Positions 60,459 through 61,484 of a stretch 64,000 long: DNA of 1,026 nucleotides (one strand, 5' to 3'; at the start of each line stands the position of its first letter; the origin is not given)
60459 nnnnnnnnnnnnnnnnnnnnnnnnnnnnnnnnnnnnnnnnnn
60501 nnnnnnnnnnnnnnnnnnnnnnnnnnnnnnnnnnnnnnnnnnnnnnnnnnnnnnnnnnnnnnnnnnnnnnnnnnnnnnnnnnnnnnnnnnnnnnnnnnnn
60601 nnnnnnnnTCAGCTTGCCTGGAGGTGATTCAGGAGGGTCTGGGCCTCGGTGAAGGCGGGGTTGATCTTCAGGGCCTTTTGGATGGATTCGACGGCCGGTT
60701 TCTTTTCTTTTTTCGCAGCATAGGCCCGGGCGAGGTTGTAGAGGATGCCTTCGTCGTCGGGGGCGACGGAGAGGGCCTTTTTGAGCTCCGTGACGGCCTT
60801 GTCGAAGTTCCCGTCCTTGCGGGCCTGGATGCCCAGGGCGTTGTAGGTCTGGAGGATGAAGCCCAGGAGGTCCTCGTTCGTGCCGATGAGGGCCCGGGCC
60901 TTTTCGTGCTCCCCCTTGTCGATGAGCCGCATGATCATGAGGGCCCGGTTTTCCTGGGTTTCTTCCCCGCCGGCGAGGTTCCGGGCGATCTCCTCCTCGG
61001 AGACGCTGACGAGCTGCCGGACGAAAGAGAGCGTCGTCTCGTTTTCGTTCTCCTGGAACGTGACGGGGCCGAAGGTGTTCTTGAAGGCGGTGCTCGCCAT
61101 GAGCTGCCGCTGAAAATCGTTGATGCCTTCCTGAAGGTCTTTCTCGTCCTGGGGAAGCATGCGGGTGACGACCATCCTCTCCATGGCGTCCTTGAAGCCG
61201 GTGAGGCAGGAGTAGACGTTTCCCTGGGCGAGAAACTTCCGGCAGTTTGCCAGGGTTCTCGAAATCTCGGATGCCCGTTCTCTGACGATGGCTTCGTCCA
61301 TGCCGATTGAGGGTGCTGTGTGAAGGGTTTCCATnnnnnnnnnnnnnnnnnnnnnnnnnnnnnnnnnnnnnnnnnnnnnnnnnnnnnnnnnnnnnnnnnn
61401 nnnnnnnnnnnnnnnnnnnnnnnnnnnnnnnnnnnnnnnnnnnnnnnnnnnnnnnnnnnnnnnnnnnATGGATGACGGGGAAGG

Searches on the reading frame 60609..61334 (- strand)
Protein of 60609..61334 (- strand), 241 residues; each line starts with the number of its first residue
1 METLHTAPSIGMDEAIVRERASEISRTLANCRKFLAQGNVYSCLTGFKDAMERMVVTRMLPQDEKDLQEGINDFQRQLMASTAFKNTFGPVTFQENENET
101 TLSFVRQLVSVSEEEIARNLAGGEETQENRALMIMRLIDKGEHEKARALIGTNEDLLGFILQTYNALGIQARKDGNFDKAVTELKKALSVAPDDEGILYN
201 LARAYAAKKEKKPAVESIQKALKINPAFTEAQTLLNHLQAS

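Call 15: search_protein_families(library=pfam, max_evalue=0.001, proteins=[window:60609-61334:-])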
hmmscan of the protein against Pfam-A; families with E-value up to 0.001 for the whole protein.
window:60609-61334:- (241 aa): 14 families
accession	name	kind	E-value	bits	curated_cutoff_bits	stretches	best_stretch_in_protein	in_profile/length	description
PF07719.23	TPR_2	-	2.5e-12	46.3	27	2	197-227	3-33/34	Tetratricopeptide repeat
PF13181.12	TPR_8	-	2.5e-10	40.1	25.7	1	197-227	3-33/34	Tetratricopeptide repeat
PF00515.34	TPR_1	-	3.7e-10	39.6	27.8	1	198-227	4-33/34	Tetratricopeptide repeat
PF14559.12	TPR_19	-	1.1e-09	38.9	25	1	172-236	2-66/68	Tetratricopeptide repeat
PF13414.12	TPR_11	-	8.6e-09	35.4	26.8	1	173-207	6-40/42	TPR repeat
PF13424.12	TPR_12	-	7.2e-08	33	30.1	1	160-224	2-74/77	Tetratricopeptide repeat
PF13428.12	TPR_14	-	8.8e-08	32.5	23.5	1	164-204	4-44/44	Tetratricopeptide repeat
PF13432.12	TPR_16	-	2.1e-06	28.5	32.7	1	166-226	2-62/65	Tetratricopeptide repeat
PF13431.12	TPR_17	-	7.6e-06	26.2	24.4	0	184-208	2-26/34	Tetratricopeptide repeat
PF24575.1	TPR_Slam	-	0.00016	22.5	35.2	1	166-214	52-100/104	Surface lipoprotein assembly modifier, N-terminal TPR repeats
PF25063.1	ARM_TT21_C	-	0.00019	21.8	35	1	137-230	105-199/209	Tetratricopeptide repeat protein 21 C-terminal ARM domain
PF13174.12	TPR_6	-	0.00054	20.9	26.3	0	198-226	3-31/33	Tetratricopeptide repeat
PF14561.12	TPR_20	-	0.00054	20.7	25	0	179-230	6-57/90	Tetratricopeptide repeat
PF13176.12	TPR_7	-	0.00079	19.8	27.9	0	165-196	3-34/36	Tetratricopeptide repeat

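Call 42: search_protein_families(library=ncbifam, max_evalue=0.001, proteins=[window:60609-61334:-])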
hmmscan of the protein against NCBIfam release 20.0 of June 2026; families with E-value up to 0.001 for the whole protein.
window:60609-61334:- (241 aa): 10 families
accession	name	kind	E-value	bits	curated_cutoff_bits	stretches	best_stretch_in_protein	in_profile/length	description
TIGR02917.1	PEP_TPR_lipo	equivalog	5.3e-13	47.8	312.2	1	126-239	566-679/899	XrtA/PEP-CTERM system TPR-repeat protein PrsT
NF047558.1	TPR_END_plus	domain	2.7e-09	36.9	32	1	198-230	2-34/56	TPR end-of-group domain-containing protein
NF040959.1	MamA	equivalog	7e-09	35.4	200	1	163-233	39-109/204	magnetosome protein MamA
NF033762.1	social_mot_Tgl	equivalog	6.2e-07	29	225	1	166-238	36-109/252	social motility TPR repeat lipoprotein Tgl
NF008520.0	PRK11447.1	equivalog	7e-07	27.4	858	1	143-229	251-337/1157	cellulose synthase complex outer membrane protein BcsC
NF047507.1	TPR_BatC_Lepto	exception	9.7e-07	28.5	175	1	171-239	68-140/214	TPR repeat-containing protein BatC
TIGR02521.1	type_IV_pilW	equivalog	1.2e-06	28.3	154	1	163-228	33-98/234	type IV pilus biogenesis/stability protein PilW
NF002725.1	PRK02603.1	equivalog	5.3e-06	26.6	143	1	164-231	38-108/173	photosystem I assembly protein Ycf3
NF033920.0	C39_PA2778_fam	equivalog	0.00012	21.6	150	1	163-226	192-255/255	PA2778 family cysteine peptidase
NF052400.1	M48_BAM_BepA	equivalog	0.00085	18.2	570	1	134-239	314-419/483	beta-barrel assembly-enhancing protease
